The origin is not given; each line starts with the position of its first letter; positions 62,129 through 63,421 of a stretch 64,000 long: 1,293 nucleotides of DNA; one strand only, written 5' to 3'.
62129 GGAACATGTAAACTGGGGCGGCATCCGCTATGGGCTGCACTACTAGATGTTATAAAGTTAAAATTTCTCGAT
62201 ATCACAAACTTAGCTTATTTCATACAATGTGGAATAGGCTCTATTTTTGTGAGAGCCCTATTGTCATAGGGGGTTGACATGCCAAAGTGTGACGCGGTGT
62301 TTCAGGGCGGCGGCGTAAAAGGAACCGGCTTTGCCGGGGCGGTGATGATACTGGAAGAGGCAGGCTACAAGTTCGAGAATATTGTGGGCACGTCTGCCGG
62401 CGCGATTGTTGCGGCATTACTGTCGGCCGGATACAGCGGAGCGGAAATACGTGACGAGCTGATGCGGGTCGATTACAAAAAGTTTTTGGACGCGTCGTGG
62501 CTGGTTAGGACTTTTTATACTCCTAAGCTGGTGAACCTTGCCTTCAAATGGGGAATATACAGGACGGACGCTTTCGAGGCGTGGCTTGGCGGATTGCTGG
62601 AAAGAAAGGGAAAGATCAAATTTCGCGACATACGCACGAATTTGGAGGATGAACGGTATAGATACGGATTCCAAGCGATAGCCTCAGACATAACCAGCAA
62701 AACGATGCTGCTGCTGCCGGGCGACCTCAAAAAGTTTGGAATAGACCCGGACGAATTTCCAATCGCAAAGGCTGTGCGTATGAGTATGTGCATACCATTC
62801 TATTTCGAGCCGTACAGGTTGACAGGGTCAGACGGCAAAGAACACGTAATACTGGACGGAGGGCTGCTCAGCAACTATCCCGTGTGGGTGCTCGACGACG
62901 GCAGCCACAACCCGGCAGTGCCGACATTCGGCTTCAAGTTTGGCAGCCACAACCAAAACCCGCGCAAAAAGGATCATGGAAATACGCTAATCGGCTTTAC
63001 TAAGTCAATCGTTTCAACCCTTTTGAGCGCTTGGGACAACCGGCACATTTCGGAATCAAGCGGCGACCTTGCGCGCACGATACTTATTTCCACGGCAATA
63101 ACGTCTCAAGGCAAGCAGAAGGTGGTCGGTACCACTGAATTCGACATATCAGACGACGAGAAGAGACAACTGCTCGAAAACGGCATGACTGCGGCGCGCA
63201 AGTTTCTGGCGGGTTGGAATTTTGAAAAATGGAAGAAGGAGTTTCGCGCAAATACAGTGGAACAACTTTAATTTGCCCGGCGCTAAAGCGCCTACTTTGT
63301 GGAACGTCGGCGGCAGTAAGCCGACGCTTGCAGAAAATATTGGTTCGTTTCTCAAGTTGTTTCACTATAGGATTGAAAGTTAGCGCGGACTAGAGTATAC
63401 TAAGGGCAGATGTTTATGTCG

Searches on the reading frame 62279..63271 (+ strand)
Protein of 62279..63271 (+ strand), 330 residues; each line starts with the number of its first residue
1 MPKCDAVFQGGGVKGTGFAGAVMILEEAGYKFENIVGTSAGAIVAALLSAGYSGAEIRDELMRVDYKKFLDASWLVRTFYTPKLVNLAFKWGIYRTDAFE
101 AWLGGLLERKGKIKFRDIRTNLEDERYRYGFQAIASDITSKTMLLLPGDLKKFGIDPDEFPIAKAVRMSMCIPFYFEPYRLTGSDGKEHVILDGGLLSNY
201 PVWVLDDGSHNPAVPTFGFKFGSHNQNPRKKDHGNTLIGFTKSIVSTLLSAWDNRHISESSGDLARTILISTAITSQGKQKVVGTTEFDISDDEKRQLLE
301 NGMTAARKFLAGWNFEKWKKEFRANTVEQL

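Call 61: find_encoding_contigs(protein=window:62279-63271:+, flank=10000, max_places=1)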
Protein window:62279-63271:+ (330 aa): 3 contigs read that carry it; 1 place shown.
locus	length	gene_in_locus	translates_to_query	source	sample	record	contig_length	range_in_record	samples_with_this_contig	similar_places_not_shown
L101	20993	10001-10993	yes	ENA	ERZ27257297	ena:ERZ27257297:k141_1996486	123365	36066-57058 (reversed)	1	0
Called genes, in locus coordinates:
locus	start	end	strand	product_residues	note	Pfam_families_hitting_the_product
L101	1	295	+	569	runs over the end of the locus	PF06180:CbiK, PF01379:Porphobil_deam, PF03900:Porphobil_deamC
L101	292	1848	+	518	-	PF00590:TP_methylase, PF02602:HEM4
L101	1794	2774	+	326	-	PF00490:ALAD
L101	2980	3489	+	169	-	PF13241:NAD_binding_7, PF14824:Sirohm_synth_M (weak)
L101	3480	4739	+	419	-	PF05201:GlutR_N, PF01488:Shikimate_DH, PF00745:GlutR_dimer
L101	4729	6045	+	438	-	PF00202:Aminotran_3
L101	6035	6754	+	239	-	PF00027:cNMP_binding (weak), PF13545:HTH_Crp_2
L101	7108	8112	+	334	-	PF12797:Fer4_2 (faint), PF17179:Fer4_22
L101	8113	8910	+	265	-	PF00175:NAD_binding_1, PF10418:DHODB_Fe-S_bind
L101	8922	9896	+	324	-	PF03460:NIR_SIR_ferr, PF01077:NIR_SIR, PF12838:Fer4_7 (weak), PF13187:Fer4_9 (weak), PF13237:Fer4_10, PF14697:Fer4_21, PF00037:Fer4 (weak), PF12837:Fer4_6 (weak), +1 more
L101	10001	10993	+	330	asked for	PF01734:Patatin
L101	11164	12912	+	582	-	PF00755:Carn_acyltransf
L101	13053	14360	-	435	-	-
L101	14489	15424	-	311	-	PF13529:Peptidase_C39_2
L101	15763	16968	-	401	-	-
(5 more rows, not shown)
